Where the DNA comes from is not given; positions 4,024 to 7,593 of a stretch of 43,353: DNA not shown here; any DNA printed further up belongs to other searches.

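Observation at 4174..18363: Giant 4,729-codon gene for a lipobox-anchored Flg_new + BspA-LRR surface protein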

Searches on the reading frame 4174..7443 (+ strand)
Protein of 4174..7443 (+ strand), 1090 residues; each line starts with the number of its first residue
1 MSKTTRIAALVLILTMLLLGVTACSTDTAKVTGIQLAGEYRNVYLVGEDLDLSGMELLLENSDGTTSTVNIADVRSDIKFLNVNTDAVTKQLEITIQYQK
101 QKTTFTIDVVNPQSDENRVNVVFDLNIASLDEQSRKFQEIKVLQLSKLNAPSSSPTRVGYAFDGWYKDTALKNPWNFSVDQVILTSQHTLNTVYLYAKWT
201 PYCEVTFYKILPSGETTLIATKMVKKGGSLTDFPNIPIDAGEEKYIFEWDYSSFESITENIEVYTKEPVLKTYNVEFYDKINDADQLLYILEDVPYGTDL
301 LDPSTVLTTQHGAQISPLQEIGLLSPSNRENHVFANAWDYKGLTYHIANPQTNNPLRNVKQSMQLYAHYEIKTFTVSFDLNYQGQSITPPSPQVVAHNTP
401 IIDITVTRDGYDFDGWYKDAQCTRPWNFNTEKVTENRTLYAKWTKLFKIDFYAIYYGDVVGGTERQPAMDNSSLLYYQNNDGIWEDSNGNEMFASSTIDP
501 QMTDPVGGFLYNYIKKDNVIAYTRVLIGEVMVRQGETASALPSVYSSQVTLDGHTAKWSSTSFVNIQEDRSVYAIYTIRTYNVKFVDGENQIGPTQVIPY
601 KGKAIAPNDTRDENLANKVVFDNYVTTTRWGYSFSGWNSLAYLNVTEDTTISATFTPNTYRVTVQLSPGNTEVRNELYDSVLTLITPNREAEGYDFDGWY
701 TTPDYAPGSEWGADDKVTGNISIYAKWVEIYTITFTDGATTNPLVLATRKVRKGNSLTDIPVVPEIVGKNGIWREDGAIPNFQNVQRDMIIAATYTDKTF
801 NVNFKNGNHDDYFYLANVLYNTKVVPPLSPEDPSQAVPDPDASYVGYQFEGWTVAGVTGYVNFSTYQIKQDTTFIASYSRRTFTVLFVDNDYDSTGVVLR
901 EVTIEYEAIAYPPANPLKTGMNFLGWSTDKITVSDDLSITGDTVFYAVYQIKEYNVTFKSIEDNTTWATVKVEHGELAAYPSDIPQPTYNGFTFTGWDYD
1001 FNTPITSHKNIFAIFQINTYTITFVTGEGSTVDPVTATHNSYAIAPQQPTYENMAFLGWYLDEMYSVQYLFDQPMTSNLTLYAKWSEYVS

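Call 75: search_solved_structures(query=window:4174-7443:+, max_evalue=0.001)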
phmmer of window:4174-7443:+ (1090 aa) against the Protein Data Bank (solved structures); distinct sequences matched with E-value up to 0.001: 3.
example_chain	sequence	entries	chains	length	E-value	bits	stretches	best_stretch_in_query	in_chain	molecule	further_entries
10qi_A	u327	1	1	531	8.5e-10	40.7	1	372-447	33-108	exo-alpha-sialidase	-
10qf_A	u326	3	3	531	8.5e-10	40.7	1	372-447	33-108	exo-alpha-sialidase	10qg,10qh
2y5p_A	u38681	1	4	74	0.00095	20.7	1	403-441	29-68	INTERNALIN B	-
